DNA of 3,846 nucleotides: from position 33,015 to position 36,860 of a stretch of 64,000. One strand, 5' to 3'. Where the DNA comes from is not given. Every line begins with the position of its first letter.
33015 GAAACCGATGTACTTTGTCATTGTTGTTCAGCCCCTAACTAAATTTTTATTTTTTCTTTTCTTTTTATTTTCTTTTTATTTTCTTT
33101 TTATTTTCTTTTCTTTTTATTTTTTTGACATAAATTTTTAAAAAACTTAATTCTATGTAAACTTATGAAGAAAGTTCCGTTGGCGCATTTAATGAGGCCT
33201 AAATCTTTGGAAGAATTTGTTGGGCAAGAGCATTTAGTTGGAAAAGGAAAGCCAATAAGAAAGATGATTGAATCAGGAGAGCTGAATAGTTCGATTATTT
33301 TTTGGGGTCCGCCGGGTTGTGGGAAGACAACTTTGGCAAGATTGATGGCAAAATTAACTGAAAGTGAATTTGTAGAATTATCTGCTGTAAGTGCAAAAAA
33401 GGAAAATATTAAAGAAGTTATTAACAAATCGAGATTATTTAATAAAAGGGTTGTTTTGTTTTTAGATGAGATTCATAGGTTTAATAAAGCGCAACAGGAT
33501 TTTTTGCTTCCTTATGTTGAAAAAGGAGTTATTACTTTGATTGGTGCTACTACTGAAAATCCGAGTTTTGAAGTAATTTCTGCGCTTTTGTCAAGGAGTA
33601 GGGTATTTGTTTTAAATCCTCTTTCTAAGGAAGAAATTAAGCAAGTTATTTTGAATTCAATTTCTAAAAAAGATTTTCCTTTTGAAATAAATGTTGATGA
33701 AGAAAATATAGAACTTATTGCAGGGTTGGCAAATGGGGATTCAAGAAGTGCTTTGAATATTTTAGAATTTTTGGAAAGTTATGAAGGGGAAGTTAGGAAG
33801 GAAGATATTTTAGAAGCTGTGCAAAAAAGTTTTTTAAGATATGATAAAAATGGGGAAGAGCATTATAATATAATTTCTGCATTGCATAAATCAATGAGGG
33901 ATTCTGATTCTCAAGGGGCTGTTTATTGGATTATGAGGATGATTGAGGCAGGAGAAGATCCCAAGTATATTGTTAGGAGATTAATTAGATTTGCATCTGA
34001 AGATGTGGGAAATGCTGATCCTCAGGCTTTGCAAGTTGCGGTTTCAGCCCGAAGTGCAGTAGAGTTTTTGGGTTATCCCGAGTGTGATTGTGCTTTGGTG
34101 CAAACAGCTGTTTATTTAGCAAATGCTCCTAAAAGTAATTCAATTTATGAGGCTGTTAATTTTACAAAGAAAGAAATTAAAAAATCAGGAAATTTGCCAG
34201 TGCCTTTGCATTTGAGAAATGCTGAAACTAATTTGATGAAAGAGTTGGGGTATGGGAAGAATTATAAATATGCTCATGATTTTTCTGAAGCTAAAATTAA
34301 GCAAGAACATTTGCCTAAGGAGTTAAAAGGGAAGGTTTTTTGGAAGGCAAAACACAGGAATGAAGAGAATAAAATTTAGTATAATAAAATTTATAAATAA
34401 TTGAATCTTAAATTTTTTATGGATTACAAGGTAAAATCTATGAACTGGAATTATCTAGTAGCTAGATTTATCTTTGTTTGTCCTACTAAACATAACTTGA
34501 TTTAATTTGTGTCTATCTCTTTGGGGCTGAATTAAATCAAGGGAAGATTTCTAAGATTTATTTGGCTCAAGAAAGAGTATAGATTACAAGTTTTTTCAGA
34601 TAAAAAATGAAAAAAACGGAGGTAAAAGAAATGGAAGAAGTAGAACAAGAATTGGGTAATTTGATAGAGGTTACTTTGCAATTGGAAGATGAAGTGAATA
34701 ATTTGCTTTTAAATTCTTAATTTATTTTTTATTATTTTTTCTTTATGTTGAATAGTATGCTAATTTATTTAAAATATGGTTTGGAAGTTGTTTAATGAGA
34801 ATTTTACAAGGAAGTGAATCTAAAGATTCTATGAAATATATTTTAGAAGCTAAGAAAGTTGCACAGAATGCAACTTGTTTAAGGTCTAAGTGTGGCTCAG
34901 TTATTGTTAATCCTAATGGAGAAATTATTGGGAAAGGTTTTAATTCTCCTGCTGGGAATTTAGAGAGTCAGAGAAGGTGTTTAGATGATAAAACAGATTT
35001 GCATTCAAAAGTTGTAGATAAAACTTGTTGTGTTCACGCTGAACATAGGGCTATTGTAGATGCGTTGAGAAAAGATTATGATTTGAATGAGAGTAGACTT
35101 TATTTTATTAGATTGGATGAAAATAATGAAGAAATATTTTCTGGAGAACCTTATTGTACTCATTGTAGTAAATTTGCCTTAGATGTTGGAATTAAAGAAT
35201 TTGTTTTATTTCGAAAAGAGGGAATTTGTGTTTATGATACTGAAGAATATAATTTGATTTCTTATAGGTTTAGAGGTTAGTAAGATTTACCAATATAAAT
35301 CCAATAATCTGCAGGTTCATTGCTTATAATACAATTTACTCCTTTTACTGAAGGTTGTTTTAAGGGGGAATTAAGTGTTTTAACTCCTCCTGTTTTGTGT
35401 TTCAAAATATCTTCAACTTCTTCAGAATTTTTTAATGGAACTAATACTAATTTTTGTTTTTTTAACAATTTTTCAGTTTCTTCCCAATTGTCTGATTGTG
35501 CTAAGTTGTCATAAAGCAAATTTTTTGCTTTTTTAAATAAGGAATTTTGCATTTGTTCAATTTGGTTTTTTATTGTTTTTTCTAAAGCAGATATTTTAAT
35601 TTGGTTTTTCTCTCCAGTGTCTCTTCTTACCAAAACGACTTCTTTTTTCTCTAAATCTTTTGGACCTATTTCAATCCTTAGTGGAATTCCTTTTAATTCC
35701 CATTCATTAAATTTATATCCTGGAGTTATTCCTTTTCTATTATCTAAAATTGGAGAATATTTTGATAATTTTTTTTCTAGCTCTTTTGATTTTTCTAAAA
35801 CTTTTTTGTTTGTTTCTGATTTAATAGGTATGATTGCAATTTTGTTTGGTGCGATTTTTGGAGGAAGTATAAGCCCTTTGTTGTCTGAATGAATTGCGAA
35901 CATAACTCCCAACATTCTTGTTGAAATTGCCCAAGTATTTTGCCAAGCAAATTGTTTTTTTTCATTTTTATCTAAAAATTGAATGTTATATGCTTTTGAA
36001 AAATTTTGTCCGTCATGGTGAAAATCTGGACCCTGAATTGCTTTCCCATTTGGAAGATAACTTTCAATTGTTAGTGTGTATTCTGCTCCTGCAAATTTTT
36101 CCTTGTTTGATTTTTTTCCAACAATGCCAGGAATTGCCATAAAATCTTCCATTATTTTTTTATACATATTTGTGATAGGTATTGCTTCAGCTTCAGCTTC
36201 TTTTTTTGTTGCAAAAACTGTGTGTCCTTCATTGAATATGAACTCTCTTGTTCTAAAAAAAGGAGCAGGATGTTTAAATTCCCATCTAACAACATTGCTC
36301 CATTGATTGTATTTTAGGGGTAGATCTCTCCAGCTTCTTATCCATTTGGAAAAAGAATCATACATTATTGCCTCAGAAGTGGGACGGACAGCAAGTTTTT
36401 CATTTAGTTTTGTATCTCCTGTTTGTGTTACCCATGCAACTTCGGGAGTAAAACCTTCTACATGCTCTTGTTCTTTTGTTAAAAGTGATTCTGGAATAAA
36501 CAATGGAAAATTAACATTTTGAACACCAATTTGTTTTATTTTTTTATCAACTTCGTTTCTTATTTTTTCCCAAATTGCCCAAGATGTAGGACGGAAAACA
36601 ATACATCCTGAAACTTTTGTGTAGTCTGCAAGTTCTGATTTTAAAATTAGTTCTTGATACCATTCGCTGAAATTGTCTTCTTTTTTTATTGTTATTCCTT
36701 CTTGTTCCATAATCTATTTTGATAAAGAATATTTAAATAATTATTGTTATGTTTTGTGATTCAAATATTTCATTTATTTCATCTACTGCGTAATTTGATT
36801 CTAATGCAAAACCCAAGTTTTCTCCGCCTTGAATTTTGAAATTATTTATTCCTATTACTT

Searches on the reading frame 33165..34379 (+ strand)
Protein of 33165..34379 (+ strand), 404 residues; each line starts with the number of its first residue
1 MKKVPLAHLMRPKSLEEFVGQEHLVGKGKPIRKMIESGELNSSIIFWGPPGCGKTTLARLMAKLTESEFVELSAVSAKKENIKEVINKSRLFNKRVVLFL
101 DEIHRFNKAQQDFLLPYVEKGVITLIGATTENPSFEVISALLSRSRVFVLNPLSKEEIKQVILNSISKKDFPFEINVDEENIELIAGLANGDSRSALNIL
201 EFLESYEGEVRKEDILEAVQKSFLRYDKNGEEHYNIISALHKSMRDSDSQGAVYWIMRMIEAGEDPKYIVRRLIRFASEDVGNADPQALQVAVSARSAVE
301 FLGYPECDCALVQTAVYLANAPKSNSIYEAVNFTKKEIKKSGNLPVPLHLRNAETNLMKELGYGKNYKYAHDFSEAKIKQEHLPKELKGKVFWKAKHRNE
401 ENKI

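Call 12: search_protein_families(library=ncbifam, proteins=[window:33165-34379:+], max_evalue=0.001)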
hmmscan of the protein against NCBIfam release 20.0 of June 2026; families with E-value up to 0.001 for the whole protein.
window:33165-34379:+ (404 aa): 79 families (the best 25 are shown)
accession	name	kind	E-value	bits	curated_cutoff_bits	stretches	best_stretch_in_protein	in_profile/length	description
NF009881.0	PRK13341.1-2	equivalog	4.4e-122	408.4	651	1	3-404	15-427/736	AAA family ATPase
NF009883.0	PRK13341.1-4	equivalog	6.1e-109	364.9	668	1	2-398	17-424/729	AAA family ATPase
NF009880.0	PRK13341.1-1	equivalog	1e-99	334.5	891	1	4-400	6-394/599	AAA family ATPase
NF009882.0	PRK13341.1-3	equivalog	1.8e-91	307.3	1197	1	3-397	17-422/734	AAA family ATPase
NF011289.0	PRK14700.1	equivalog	4.2e-56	190.3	570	1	115-399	1-282/300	recombination factor protein RarA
TIGR02397.1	dnaX_nterm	equivalog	1.5e-25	90.2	250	2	68-281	87-291/355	DNA polymerase III subunit gamma/tau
NF000868.0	PRK00080.1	equivalog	1.6e-20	73.3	282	1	8-119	17-127/330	Holliday junction branch migration DNA helicase RuvB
NF001679.0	PRK00440.1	equivalog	1.9e-19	69.9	303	1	10-220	12-225/322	replication factor C small subunit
NF003230.0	PRK04195.1-6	equivalog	3.4e-19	68.9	441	1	10-215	8-216/494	replication factor C large subunit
NF003229.0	PRK04195.1-5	equivalog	9.7e-19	67.3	280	1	2-244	3-247/413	replication factor C large subunit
TIGR00635.1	ruvB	equivalog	1.1e-18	67.4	299.05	1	13-119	1-106/305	Holliday junction branch migration DNA helicase RuvB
NF011512.0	PRK14950.1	equivalog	1.6e-18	67.2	593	2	80-274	103-287/585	DNA polymerase III subunits gamma and tau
NF011524.0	PRK14963.1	equivalog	4e-18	65.8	601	2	10-63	8-58/647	DNA polymerase III subunits gamma and tau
NF011523.0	PRK14962.1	equivalog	4.1e-18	65.4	576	2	81-219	104-239/474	DNA polymerase III subunits gamma and tau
NF011514.0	PRK14953.1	equivalog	7.4e-18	64.7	536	2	1-64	1-61/488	DNA polymerase III subunits gamma and tau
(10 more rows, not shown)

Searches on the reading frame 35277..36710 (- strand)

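Call 12: search_protein_families(library=ncbifam, proteins=[window:35277-36710:-], max_evalue=0.001)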
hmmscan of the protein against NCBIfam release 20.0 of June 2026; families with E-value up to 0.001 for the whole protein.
window:35277-36710:- (477 aa): 8 families
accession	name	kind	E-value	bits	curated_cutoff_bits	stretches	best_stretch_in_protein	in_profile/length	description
TIGR00408.1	proS_fam_I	equivalog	4e-169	563.5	437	1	8-477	2-475/475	proline--tRNA ligase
NF006625.0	PRK09194.1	equivalog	4.4e-37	128.2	558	2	234-380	412-558/559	proline--tRNA ligase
TIGR00409.1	proS_fam_II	equivalog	1.7e-32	113.1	306.7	2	233-383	417-568/568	proline--tRNA ligase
NF008979.1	PRK12325.1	exception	5.7e-31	107.8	550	2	224-380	279-436/437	proline--tRNA ligase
TIGR00418.1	thrS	equivalog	7.3e-16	58.2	383.65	1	18-190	173-342/565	threonine--tRNA ligase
NF003068.0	PRK03991.1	equivalog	1.6e-12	46.6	484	1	232-389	437-597/613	threonine--tRNA ligase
NF003211.1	PRK04173.1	equivalog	2.8e-11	42.9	312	1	279-380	355-454/454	glycine--tRNA ligase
TIGR00389.1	glyS_dimeric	equivalog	1.7e-07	30.2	243.3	1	280-383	463-564/565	glycine--tRNA ligase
